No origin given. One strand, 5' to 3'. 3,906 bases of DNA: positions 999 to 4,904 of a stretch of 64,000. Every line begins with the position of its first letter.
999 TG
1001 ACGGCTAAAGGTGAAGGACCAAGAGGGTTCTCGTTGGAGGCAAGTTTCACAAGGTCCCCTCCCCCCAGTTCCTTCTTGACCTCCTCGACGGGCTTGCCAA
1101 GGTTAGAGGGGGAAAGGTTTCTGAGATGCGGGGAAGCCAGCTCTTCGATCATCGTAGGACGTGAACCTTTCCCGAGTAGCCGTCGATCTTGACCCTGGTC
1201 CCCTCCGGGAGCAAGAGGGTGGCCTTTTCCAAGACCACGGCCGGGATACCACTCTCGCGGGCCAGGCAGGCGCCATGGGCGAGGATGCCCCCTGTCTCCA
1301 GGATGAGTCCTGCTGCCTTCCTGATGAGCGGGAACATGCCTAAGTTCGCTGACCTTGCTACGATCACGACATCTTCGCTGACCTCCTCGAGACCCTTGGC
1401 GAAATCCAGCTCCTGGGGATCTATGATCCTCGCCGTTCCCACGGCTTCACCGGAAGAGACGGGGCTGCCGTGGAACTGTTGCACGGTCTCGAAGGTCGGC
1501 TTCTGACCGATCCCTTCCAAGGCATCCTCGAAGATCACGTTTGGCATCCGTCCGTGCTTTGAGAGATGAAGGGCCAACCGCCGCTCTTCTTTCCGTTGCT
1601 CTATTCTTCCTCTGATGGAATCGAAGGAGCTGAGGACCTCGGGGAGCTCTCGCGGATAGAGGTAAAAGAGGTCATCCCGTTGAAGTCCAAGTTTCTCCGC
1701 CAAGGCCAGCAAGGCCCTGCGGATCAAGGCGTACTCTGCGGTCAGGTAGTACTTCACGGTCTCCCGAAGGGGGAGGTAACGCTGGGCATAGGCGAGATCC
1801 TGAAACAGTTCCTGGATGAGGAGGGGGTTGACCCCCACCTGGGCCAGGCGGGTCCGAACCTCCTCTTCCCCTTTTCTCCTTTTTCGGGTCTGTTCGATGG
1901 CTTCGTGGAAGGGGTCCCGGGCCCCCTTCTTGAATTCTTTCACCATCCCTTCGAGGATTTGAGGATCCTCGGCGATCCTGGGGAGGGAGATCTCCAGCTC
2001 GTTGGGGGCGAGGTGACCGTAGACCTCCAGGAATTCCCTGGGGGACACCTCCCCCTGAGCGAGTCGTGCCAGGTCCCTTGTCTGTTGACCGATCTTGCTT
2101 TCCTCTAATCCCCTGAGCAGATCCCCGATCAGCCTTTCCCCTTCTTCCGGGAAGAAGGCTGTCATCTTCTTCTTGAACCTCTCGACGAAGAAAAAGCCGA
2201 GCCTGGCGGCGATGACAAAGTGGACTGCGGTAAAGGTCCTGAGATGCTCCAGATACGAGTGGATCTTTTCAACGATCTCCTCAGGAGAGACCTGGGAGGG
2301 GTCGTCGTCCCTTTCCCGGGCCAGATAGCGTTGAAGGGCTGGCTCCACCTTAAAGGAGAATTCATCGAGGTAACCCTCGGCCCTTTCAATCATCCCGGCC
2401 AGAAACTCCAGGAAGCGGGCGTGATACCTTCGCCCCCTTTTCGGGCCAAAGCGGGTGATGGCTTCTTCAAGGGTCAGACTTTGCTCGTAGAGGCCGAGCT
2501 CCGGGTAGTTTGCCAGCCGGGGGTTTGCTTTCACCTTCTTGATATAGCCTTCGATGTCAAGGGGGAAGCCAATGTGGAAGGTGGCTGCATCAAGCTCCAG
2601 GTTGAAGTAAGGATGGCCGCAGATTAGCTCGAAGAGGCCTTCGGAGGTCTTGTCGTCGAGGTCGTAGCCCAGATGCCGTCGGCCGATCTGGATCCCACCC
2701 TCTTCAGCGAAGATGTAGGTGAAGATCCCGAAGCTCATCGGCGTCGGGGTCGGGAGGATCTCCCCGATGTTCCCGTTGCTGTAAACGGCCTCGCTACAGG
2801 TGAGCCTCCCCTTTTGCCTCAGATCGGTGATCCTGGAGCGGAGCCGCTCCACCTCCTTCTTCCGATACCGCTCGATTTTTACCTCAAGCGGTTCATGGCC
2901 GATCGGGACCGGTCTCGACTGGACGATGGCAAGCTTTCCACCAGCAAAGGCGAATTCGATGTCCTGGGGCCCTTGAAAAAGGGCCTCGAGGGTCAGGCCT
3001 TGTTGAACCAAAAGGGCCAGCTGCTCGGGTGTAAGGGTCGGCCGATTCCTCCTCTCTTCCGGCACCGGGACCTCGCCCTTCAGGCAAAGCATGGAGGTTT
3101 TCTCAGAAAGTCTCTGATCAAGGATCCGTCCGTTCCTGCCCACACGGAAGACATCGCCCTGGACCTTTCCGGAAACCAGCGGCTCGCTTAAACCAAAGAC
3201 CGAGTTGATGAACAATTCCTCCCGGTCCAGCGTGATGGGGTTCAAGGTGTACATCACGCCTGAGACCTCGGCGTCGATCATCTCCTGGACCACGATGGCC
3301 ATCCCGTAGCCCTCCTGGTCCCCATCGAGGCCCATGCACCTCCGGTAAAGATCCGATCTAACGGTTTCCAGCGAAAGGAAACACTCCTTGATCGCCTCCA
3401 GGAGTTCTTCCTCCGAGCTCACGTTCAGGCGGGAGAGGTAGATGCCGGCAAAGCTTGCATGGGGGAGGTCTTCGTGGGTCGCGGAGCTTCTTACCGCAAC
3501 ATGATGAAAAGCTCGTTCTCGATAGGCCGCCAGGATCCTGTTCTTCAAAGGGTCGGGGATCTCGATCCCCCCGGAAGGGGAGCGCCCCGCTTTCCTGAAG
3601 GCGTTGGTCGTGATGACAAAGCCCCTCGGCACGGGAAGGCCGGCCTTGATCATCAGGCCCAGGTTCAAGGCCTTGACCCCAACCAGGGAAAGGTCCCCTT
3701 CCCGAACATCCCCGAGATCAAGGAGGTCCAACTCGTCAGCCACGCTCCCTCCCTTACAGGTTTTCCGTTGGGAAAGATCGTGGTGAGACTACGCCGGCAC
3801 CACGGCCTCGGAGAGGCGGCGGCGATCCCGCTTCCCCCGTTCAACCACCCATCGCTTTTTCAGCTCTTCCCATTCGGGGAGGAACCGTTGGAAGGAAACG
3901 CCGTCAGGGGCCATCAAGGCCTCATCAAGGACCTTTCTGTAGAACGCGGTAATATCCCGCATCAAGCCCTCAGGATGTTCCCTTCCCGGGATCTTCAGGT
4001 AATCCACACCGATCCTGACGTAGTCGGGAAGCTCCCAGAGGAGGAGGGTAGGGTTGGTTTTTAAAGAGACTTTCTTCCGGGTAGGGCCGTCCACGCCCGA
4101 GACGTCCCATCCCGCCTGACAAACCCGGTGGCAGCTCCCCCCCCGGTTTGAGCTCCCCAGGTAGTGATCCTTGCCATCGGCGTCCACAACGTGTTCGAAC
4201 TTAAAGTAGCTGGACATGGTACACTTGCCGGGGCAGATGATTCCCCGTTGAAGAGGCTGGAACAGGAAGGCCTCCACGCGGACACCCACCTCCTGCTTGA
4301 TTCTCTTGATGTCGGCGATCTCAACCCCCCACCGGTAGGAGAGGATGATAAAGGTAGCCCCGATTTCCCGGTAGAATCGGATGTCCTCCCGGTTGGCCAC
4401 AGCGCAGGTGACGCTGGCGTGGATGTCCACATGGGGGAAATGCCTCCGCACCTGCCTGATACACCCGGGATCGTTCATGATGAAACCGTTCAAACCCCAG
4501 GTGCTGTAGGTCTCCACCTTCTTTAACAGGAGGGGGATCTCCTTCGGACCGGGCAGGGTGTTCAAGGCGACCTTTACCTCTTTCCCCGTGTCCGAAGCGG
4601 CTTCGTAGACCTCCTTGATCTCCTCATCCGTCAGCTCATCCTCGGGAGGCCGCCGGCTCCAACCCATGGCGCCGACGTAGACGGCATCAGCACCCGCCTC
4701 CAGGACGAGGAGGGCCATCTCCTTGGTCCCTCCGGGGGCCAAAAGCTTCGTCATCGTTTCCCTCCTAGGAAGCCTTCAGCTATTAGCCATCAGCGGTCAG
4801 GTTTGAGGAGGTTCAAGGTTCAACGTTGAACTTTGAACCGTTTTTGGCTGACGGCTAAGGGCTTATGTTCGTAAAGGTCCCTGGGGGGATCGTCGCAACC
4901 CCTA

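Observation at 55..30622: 30-kb island coupling lanthanide quinoproteins to an unexplained Fe-S/flavin enzyme set, with no pqq genes: candidate new cofactor or aromatic-turnover system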

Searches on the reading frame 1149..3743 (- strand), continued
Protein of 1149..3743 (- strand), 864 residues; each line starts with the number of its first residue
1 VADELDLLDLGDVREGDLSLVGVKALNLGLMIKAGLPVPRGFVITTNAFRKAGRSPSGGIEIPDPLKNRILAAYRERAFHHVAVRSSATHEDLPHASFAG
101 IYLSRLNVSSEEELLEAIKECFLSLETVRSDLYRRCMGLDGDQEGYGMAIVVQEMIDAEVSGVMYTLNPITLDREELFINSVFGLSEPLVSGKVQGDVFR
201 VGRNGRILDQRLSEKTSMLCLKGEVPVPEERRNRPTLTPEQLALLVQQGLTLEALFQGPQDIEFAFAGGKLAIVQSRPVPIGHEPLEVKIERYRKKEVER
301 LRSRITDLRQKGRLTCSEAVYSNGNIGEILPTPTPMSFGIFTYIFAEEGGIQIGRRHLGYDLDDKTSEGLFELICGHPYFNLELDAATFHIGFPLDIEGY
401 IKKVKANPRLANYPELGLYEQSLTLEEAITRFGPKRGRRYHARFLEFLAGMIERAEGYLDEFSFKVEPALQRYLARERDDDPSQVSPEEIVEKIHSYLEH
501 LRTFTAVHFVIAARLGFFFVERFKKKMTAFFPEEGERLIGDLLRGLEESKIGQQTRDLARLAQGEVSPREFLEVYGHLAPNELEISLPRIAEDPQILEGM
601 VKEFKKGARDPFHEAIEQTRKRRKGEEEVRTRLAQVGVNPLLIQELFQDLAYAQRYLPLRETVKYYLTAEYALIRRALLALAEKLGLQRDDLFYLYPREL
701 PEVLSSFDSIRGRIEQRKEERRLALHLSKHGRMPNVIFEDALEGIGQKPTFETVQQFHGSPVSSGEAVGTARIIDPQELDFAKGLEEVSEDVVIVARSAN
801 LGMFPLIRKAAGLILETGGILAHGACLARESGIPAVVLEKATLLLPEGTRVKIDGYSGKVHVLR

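Call 69: search_protein_families(library=pfam, proteins=[L036:21161-22081:-, L036:20379-21146:-, L036:20101-20427:-, L036:18893-20119:-, L036:17097-18686:-, L036:15355-16797:-, L036:14670-15467:-, L036:13764-14621:-], max_evalue=0.0001)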
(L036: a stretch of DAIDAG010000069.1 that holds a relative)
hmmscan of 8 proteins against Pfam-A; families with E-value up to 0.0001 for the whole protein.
L036:21161-22081:- (306 aa): 1 family
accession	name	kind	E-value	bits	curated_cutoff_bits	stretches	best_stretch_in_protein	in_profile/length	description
PF12706.13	Lactamase_B_2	-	2.2e-41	142.1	27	1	52-273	2-200/200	Beta-lactamase superfamily domain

L036:20379-21146:- (255 aa): 1 family
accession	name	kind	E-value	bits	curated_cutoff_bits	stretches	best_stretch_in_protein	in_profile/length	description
PF03070.21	TENA_THI-4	-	9.1e-43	146.9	22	1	27-245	2-209/210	TENA/THI-4/PQQC family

L036:20101-20427:- (108 aa): 1 family
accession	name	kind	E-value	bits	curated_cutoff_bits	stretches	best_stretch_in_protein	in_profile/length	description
PF05402.18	PqqD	-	1.5e-12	48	23.4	1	43-105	1-67/67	Coenzyme PQQ synthesis protein D (PqqD)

L036:18893-20119:- (408 aa): 2 families
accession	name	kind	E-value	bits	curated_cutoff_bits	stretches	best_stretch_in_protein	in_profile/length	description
PF04055.27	Radical_SAM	-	1.6e-24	87.4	29.5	1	35-189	3-165/166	Radical SAM superfamily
PF13186.11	SPASM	-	1.9e-07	31.7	21.5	1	258-324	1-67/67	Iron-sulfur cluster-binding domain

L036:17097-18686:- (529 aa): 3 families
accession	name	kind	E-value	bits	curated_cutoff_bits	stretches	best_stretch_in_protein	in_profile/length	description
PF07690.21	MFS_1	-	2.4e-53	181.7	33.4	1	27-420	1-346/347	Major Facilitator Superfamily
PF06609.19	TRI12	-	2.3e-09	36.7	23.2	1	41-422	63-460/599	Fungal trichothecene efflux pump (TRI12)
PF00083.30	Sugar_tr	-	1.6e-06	27.7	22.3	1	58-193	48-188/452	Sugar (and other) transporter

L036:15355-16797:- (480 aa): 4 families
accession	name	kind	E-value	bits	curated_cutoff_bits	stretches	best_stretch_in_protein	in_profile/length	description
PF02518.31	HATPase_c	-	2.8e-11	44.3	26.4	1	372-465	5-109/111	Histidine kinase-, DNA gyrase B-, and HSP90-like ATPase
PF07730.19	HisKA_3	-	3.4e-10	40.8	24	1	262-325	1-65/68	Histidine kinase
PF00672.30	HAMP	-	9.2e-09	35.9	25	1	187-237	3-53/53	HAMP domain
PF13581.12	HATPase_c_2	-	5e-05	23.7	27.4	1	361-434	20-103/127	Histidine kinase-like ATPase domain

L036:14670-15467:- (265 aa): 2 families
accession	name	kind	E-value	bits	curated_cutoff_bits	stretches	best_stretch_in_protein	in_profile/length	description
PF00072.30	Response_reg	-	5.2e-28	97.9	30.2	1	60-171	1-111/111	Response regulator receiver domain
PF00196.25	GerE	-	1.5e-14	53.7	23.5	1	202-257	2-57/57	Bacterial regulatory proteins, luxR family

L036:13764-14621:- (285 aa): 1 family
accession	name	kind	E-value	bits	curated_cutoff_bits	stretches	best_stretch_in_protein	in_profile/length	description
PF01557.24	FAA_hydrolase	-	2.7e-69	233.5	23.9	1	72-276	1-211/214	Fumarylacetoacetate (FAA) hydrolase C-terminal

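Call 77: find_related_loci(query=A1, collection=metagenome_contigs, flank=10000)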
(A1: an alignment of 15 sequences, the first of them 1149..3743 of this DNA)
Query A1 (864 aa) in metagenome_contigs; peptide patterns used: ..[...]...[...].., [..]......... (x = any residue, [..] = any of these).
244 stretches matched a pattern; 74 encode a relative of the query (tblastn E <= 1e-3); 73 distinct loci.
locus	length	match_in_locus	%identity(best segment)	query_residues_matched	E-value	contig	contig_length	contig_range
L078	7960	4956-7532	62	3-863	0e+0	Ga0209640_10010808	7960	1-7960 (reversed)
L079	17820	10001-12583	59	1-863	0e+0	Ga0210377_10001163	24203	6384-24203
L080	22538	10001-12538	58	1-864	0e+0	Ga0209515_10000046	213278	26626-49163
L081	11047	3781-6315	57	1-863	0e+0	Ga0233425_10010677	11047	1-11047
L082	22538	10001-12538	57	1-864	0e+0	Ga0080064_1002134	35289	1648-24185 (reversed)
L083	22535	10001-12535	56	1-863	0e+0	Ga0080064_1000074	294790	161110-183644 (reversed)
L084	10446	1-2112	58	159-863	0e+0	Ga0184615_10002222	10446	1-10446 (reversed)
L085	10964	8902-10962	58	1-705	0e+0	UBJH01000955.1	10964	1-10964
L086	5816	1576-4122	43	9-860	0e+0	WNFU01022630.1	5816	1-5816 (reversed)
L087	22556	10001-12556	43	9-863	0e+0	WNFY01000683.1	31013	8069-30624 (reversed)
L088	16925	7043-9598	43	9-863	0e+0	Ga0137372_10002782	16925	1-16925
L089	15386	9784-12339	43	9-863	0e+0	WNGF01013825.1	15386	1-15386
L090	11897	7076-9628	45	6-863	0e+0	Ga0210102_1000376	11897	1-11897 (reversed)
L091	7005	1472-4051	40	7-856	0e+0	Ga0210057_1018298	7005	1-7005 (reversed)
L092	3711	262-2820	41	9-863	0e+0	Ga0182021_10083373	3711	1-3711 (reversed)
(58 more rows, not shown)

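Call 82: search_dna_similar(query=window:1149-3743:-, collection=plasmids, mode=protein, max_evalue=1e-50, max_rows=15)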
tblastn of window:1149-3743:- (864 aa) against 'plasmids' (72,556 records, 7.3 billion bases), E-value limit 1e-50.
No match.

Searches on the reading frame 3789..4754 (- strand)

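Call 3: search_protein_families(library=pfam, proteins=[window:3789-4754:-])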
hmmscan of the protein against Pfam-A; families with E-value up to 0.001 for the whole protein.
window:3789-4754:- (321 aa): 1 family
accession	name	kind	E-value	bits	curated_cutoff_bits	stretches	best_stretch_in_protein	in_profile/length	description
PF01136.24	Peptidase_U32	-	1.2e-28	100.4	22.4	1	78-298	6-217/233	Peptidase family U32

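Call 6: search_protein_families(library=ncbifam, proteins=[window:3789-4754:-], max_evalue=0.00001)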
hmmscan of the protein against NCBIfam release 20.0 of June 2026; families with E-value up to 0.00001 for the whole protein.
window:3789-4754:- (321 aa): 2 families
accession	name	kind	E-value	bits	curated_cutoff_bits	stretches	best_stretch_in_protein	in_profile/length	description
NF011996.0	PRK15452.1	equivalog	3.6e-29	101.9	534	1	2-185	5-185/449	prephenate-dependent tRNA uridine(34) hydroxylase TrhP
NF047963.1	quinone_UbiU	equivalog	1.3e-27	96.9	440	1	3-184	2-182/331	ubiquinone anaerobic biosynthesis protein UbiU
